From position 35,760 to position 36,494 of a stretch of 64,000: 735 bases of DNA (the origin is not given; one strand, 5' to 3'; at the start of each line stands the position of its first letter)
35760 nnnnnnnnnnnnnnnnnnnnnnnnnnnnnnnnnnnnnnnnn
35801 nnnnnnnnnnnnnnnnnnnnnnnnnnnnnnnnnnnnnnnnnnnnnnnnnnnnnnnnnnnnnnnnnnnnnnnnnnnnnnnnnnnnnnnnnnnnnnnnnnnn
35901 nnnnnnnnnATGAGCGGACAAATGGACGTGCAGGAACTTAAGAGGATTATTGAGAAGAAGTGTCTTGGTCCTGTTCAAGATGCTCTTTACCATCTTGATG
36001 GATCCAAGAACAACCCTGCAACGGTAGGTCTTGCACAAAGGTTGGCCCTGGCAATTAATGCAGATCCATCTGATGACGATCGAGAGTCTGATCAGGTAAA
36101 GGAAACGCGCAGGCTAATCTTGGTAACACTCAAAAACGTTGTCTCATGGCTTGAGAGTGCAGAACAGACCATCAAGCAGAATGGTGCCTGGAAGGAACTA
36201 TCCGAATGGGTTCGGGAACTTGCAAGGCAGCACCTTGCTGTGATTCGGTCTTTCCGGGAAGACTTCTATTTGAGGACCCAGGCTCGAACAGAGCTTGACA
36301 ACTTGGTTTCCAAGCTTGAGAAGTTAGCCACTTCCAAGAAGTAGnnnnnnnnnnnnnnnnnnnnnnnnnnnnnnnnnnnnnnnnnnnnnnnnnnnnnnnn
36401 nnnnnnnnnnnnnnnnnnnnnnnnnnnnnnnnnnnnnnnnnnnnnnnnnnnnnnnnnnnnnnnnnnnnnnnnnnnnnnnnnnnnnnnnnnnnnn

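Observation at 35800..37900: Four-gene operon of small helical proteins inserted between mreC and mreB, bracketed by a repeated hairpin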

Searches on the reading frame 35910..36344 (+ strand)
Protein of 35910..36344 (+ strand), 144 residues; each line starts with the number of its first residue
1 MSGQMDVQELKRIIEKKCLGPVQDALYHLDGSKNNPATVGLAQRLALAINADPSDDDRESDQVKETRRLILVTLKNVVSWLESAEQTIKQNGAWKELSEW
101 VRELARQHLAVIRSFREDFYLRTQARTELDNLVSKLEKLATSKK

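Call 6: search_protein_families(library=pfam, proteins=[window:35910-36344:+], max_evalue=1)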
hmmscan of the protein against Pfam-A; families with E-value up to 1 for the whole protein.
window:35910-36344:+ (144 aa): 0 families

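Call 8: search_protein_families(library=padloc, proteins=[window:35910-36344:+], max_evalue=1)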
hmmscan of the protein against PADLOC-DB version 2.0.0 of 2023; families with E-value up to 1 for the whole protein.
window:35910-36344:+ (144 aa): 0 families

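Call 9: search_protein_families(library=phrogs, proteins=[window:35910-36344:+], max_evalue=1)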
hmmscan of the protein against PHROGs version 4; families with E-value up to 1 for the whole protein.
window:35910-36344:+ (144 aa): 0 families

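Call 10: search_protein_families(library=ncbifam, proteins=[window:35910-36344:+], max_evalue=1)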
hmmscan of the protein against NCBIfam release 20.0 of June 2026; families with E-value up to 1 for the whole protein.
window:35910-36344:+ (144 aa): 1 family
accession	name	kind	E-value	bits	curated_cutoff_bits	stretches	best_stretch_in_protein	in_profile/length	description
NF004938.0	PRK06291.1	equivalog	0.055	12.1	528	1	69-139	35-107/468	aspartate kinase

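Call 12: list_cluster_members(proteins=[window:35910-36341:+, window:36363-36737:+, window:36378-36737:+, window:36390-36737:+, window:36894-37331:+, window:37344-37730:+, window:37910-38977:-, window:34982-35779:-])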
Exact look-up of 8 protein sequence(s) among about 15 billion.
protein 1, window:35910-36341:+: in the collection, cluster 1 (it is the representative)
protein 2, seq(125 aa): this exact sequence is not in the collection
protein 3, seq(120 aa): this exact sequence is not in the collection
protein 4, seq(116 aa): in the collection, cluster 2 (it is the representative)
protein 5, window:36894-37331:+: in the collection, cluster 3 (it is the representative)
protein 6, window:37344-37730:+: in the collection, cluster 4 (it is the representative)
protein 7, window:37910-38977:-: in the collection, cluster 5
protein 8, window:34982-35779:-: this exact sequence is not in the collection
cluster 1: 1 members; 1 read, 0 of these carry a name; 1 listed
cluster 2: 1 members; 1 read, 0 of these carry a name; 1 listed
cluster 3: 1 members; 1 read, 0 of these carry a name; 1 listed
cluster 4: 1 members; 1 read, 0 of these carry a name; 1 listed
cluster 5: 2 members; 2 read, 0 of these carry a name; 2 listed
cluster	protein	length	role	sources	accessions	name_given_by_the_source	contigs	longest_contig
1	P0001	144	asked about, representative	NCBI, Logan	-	-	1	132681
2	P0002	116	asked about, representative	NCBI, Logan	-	-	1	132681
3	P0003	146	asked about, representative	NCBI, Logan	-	-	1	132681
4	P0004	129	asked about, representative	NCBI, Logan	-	-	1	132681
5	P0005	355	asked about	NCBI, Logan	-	-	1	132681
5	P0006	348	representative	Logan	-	-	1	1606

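Call 13: find_encoding_contigs(protein=P0001, flank=10000, max_places=6)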
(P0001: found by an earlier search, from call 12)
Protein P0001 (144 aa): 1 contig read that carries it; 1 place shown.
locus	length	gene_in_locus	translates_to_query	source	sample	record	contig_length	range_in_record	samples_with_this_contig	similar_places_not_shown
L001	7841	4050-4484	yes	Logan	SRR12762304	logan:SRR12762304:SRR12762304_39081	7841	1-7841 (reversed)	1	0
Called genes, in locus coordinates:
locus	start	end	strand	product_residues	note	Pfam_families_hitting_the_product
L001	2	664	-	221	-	?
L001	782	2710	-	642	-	PF03717:PBP_dimer, PF00905:Transpeptidase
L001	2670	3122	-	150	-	-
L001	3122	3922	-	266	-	PF04085:MreC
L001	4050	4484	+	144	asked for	-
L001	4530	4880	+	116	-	-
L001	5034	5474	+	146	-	-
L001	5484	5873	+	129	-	-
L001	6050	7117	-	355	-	PF06723:MreB_Mbl, PF00022:Actin (faint), PF00012:HSP70, PF14450:FtsA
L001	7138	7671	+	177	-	PF01327:Pep_deformylase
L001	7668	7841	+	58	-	?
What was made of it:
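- Checked: The arrangement is the same in an independent Logan assembly (L001, call 13).
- The arrangement is identical in the 132,681-bp contig on which the protein collection records all four genes (sources NCBI and Logan) and in a separate 7.8-kb Logan contig (calls 12, 13).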

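Call 14: find_homologous_proteins(query=P0001, max_evalue=0.01)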
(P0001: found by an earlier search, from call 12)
Query P0001 (144 aa): 1 proteins with E <= 0.01 among 64 candidates.
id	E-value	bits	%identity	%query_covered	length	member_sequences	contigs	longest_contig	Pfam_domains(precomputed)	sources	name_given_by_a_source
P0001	1.5e-86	305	100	100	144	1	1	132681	-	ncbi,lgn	-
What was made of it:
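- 35910..36344 (+): g1, 144 aa. Soluble orphan protein, predicted five-helix, with no homologue found anywhere. Only a self-hit among 5.8 bn proteins (call 14).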

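Call 27: find_homologous_proteins(query=P0003, max_evalue=0.1)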
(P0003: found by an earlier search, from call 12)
Query P0003 (146 aa): 1 proteins with E <= 0.1 among 47 candidates.
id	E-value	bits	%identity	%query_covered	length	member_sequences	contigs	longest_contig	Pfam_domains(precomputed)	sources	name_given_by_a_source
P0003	4.5e-86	303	100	100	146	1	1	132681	-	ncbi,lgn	-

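Call 28: find_homologous_proteins(query=P0004, max_evalue=0.1)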
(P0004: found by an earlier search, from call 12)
Query P0004 (129 aa): 1 proteins with E <= 0.1 among 4 candidates.
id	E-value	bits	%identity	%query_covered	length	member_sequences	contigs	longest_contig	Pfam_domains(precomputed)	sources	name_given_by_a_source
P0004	5.0e-80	283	100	100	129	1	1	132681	-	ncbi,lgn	-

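Call 30: search_solved_structures(query=P0001, max_evalue=10)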
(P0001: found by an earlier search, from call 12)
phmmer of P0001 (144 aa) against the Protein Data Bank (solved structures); distinct sequences matched with E-value up to 10: 12.
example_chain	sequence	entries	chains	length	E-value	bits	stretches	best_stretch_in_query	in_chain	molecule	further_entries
1br0_A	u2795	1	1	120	0.007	19.7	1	43-118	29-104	PROTEIN (SYNTAXIN 1-A)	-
1ez3_A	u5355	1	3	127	0.0083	19.4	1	42-118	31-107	SYNTAXIN-1A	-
4jeh_B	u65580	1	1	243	0.024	17.9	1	43-118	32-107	Syntaxin-1A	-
7xsj_B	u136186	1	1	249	0.027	17.8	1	43-118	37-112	Syntaxin-1A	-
3c98_B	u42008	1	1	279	0.032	17.5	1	43-118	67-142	Syntaxin-1A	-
9ojz_G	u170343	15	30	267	0.034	17.5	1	43-118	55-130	Syntaxin-1A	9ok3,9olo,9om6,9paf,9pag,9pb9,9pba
7udb_B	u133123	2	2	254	0.036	17.4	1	43-118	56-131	Syntaxin-1A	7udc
4jeu_B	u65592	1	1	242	0.036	17.4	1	43-118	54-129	Syntaxin-1A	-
6mdm_I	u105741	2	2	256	0.053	16.8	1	43-118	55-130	Syntaxin-1A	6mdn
6ip1_B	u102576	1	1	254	0.056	16.7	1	43-118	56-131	Syntaxin-1A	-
8f6r_A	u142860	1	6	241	1.9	11.7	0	46-106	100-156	De novo designed oligomeric protein C6-79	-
8j07_d1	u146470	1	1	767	9.1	9.6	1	82-140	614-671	Cilia- and flagella-associated protein 91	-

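Call 31: search_solved_structures(query=P0002, max_evalue=10)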
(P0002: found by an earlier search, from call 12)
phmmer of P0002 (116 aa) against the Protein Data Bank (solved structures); distinct sequences matched with E-value up to 10: 2.
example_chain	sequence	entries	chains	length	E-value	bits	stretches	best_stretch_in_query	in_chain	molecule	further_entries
9trk_A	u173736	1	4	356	0.068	17.1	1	26-79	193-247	histidine kinase,Gcn4p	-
2mx8_A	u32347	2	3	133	0.27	15.2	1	36-102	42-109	Minor ampullate spidroin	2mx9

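Call 32: search_solved_structures(query=P0003, max_evalue=10)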
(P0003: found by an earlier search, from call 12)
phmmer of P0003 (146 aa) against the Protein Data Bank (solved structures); distinct sequences matched with E-value up to 10: 2.
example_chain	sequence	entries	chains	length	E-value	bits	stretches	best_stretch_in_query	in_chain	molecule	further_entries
9c6d_A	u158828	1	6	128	1.6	12.1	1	39-96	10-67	Tautomerase family protein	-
9y6s_8B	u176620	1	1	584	1.8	12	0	29-100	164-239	Dynein regulatory complex subunit 2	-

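Call 33: search_solved_structures(query=P0004, max_evalue=10)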
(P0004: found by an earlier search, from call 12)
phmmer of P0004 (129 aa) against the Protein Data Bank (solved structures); distinct sequences matched with E-value up to 10: 5.
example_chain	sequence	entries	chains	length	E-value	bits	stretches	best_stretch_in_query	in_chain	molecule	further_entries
8cwy_A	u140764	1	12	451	0.0015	21.8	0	28-67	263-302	T32-15-1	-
8cws_A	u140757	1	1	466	0.0018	21.6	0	28-67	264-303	F4132-2 Chain A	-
5cwb_A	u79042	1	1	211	0.11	15.8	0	28-67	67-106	Designed helical repeat protein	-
7mwr_B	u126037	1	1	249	0.98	12.8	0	28-67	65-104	LHD101B4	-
2jpf_A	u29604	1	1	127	1.2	12.5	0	71-96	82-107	Hypothetical protein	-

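Call 41: predict_structure(protein=P0001)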
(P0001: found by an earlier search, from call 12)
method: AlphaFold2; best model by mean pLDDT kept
length: 144 residues; sequences in the alignment: 1
mean_pLDDT: 60.1   pTM: 0.45
mean pLDDT of the five models: 60.1, 54.5, 51.6, 49.7, 48.5
residues with pLDDT >= 90: 0; 70-90: 15; 50-70: 97; < 50: 32
segments of 3 or more residues with pLDDT < 50: 1-4, 29-40, 49-58
pLDDT, mean of each block of 10 residues (from residue 1): 59 66 54 45 48 48 63 68 66 70 70 59 63 66 52
secondary structure, 60 per line:
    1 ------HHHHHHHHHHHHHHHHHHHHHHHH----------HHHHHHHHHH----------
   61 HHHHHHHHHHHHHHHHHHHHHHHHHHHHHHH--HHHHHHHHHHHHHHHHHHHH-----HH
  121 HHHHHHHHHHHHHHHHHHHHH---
elements in order: H7-30 H41-50 H61-91 H94-113 H119-141
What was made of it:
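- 35910..36344 (+): AF2 all-helical, pLDDT 60 (call 41).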

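Call 42: search_protein_representatives(protein=P0002)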
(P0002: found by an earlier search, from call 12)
Query: 116 residues. Proteins with E-value up to 0.001 (for the whole library): 3; up to 1e-10: 2; up to 1e-30: 1. The best 3 are listed.
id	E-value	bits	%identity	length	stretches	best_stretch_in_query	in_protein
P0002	4.0e-63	226.2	100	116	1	1-116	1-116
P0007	4.9e-23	97.7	50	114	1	1-113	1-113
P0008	3.9e-06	43.6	30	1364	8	23-92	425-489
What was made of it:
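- The four genes are singletons. g1, g3 and g4 have no homologue among 5.8 bn proteins (calls 12, 14, 27, 28). g2 has one homologue among 1.84 bn representatives (call 42).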

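Call 45: find_encoding_contigs(protein=P0007, flank=10000, max_places=10)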
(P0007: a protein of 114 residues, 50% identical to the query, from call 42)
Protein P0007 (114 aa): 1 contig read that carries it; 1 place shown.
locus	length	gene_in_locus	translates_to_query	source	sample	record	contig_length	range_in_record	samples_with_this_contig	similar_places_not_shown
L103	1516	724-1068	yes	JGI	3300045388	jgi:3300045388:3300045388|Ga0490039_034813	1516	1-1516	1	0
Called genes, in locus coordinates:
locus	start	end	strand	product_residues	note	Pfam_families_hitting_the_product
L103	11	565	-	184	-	PF04085:MreC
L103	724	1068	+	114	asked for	-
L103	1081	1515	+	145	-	?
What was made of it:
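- The mreC|g2-like adjacency is reproduced in another sample (call 45).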

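Call 49: find_encoding_contigs(protein=P0006, flank=10000, max_places=10)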
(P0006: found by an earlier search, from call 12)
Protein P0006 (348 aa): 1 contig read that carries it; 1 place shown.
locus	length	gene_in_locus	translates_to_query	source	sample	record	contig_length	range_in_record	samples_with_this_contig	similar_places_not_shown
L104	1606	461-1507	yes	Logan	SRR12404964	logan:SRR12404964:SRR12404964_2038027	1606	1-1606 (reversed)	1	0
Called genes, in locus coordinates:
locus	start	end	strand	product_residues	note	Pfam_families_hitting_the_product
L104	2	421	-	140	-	?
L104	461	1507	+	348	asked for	PF06723:MreB_Mbl, PF00022:Actin (faint), PF00012:HSP70, PF14450:FtsA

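Call 53: search_protein_families(library=pfam, proteins=[P0007, L103:1081-1515:+, P0002], max_evalue=10)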
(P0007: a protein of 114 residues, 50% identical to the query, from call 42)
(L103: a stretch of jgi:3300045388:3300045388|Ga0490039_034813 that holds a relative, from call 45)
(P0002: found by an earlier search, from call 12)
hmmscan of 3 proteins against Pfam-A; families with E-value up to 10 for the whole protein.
P0007 (114 aa): 2 families
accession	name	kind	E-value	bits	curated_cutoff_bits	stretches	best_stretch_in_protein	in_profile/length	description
PF06160.17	EzrA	-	0.0066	15.2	39.6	1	9-110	121-222/557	Septation ring formation regulator, EzrA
PF08702.15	Fib_alpha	-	0.14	12.8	29.9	1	14-111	25-124/143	Fibrinogen alpha/beta chain family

L103:1081-1515:+ (145 aa): 3 families
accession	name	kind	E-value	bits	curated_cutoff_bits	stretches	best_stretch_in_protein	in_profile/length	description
PF23099.1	UTP20_C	-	0.018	14.8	27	1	35-134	35-129/308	Small subunit processome component 20 homolog, C-terminal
PF20881.2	G1_gp67_C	-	0.1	13.6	27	1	100-130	21-51/100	Phage G1 gp67, C-terminal domain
PF16526.10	CLZ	-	0.42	11.5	26.7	1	42-73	26-57/71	C-terminal leucine zipper domain of cyclic nucleotide-gated channels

P0002 (116 aa): 2 families
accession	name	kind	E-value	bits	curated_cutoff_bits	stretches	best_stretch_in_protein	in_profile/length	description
PF19111.5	DUF5798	-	0.1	13.3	27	1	8-66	6-64/89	Family of unknown function (DUF5798)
PF11727.13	ISG65-75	-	0.18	11.4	25.1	1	6-46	17-57/281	Invariant surface glycoprotein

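Call 63: find_related_loci(query=A1, collection=viral_contigs, flank=5000)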
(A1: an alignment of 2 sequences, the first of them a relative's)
Query A1 (116 aa) in viral_contigs; peptide patterns used: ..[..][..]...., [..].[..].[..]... (x = any residue, [..] = any of these).
123 stretches matched a pattern, but none encodes a relative of the query by tblastn (E <= 1e-3).

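Call 64: find_related_loci(query=A3, collection=viral_contigs, flank=5000)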
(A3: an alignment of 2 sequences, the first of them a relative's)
Query A3 (146 aa) in viral_contigs; peptide patterns used: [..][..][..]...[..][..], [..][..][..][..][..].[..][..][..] (x = any residue, [..] = any of these).
334 stretches matched a pattern, but none encodes a relative of the query by tblastn (E <= 1e-3).

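Call 65: find_related_loci(query=P0001, collection=viral_contigs, flank=5000)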
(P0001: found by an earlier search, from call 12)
Query P0001 (144 aa) in viral_contigs; peptide patterns used: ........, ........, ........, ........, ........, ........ (x = any residue, [..] = any of these).
3 stretches matched a pattern, but none encodes a relative of the query by tblastn (E <= 1e-3).

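Call 66: find_related_loci(query=P0004, collection=viral_contigs, flank=5000)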
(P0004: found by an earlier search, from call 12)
Query P0004 (129 aa) in viral_contigs; peptide patterns used: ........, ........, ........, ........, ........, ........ (x = any residue, [..] = any of these).
19 stretches matched a pattern, but none encodes a relative of the query by tblastn (E <= 1e-3).
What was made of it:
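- Tried and rejected: No relatives of g1, g2, g3 or g4 on IMG/VR contigs (calls 63-66).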

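Call 71: predict_structure(alignment_id=A1)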
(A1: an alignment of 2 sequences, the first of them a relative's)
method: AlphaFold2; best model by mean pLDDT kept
length: 116 residues; sequences in the alignment: 2
mean_pLDDT: 85.9   pTM: 0.74
mean pLDDT of the five models: 85.9, 73.8, 70.1, 66.4, 64.5
residues with pLDDT >= 90: 60; 70-90: 42; 50-70: 11; < 50: 3
segments of 3 or more residues with pLDDT < 50: 114-116
pLDDT, mean of each block of 10 residues (from residue 1): 79 89 92 88 72 89 94 89 92 94 88 50
secondary structure, 60 per line:
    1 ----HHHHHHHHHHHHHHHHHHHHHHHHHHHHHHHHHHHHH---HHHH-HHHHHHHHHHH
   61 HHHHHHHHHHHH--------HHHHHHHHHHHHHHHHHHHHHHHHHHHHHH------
elements in order: H5-41 H45-48 H50-72 H81-110
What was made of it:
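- Checked: 'All-helical' is supported by AF2 only for g1 (pLDDT 60) and g2 (pLDDT 86) (calls 41, 71). g3 and g4 were not modelled.
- AF2: g2 is a three-helix bundle at pLDDT 86 and g1 is all-helical (calls 41, 71).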
